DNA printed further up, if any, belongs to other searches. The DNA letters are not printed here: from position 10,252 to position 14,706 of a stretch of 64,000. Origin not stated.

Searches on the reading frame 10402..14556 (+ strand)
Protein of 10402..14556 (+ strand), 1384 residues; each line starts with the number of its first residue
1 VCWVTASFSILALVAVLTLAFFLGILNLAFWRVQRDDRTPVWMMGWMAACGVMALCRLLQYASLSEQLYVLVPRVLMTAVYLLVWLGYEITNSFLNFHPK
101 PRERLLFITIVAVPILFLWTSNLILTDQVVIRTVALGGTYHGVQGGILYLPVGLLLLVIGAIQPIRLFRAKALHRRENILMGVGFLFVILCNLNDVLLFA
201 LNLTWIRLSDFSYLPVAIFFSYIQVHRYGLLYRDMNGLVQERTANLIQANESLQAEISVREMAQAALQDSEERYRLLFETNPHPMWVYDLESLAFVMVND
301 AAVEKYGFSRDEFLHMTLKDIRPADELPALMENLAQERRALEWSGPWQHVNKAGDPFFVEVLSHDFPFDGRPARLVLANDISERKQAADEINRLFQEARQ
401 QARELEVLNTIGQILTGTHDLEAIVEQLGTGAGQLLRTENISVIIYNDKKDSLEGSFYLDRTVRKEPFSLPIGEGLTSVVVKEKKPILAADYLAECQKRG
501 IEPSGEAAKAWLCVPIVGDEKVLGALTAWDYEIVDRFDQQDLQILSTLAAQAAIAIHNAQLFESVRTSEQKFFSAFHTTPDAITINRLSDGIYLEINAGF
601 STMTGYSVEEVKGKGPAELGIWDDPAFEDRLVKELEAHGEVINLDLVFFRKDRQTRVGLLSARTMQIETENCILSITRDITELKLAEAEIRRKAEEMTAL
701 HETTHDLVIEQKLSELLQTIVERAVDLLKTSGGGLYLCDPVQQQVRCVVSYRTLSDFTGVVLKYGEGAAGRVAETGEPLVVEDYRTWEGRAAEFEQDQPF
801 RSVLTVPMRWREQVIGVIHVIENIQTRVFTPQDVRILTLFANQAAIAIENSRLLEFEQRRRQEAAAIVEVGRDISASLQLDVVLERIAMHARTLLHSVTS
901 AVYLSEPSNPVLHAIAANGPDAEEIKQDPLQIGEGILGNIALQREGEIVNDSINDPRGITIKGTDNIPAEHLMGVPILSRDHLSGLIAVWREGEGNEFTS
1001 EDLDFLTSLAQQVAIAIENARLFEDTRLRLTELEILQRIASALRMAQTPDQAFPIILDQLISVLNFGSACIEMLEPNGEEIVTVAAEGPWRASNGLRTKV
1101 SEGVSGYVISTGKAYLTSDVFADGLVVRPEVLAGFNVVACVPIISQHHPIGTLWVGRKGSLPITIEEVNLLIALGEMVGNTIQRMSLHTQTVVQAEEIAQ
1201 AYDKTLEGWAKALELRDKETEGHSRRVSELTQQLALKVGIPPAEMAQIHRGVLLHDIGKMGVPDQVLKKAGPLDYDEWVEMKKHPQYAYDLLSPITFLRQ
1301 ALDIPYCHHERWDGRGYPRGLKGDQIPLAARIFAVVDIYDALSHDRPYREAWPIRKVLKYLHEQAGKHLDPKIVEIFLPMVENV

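Call 7: search_protein_families(library=pfam, proteins=[window:10402-14556:+], max_evalue=0.01)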
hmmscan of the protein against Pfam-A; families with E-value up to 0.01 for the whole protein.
window:10402-14556:+ (1384 aa): 11 families
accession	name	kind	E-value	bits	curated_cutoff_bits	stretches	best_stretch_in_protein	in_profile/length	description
PF13185.12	GAF_2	-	2.5e-67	225.7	28.6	4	712-849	3-136/136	GAF domain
PF01590.32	GAF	-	1.2e-58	197.8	22.4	4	713-848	2-133/133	GAF domain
PF13492.12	GAF_3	-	1.2e-45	155.6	27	4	714-850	3-129/129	GAF domain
PF13487.12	HD_5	-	1.4e-36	126.2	27.2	1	1211-1373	5-170/170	HD domain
PF13426.13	PAS_9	-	7.1e-19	68.4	27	2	580-682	1-103/103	PAS domain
PF01966.28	HD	-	2.7e-18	66.8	22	1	1222-1341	3-115/116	HD domain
PF00989.32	PAS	-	3.4e-12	46.8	22.6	2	573-680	4-113/113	PAS fold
PF13188.13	PAS_8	-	4.9e-11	42.6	21.8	1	272-319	1-48/65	PAS domain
PF11849.14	DUF3369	-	1.5e-06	29.1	27.2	0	802-855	116-166/168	Domain of unknown function (DUF3369)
PF08447.18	PAS_3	-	4.9e-06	27.2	25.6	0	594-662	2-72/89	PAS fold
PF08448.16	PAS_4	-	0.00011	22.8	23.1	0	580-684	5-109/110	PAS fold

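Call 8: search_protein_families(library=padloc, proteins=[window:10402-14556:+], max_evalue=0.01)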
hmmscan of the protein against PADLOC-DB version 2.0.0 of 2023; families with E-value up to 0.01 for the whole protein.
window:10402-14556:+ (1384 aa): 1 family
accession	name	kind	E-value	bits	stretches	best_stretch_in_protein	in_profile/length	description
PDLC01769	Cas3g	-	0.0012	15.5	1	1207-1260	656-699/836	-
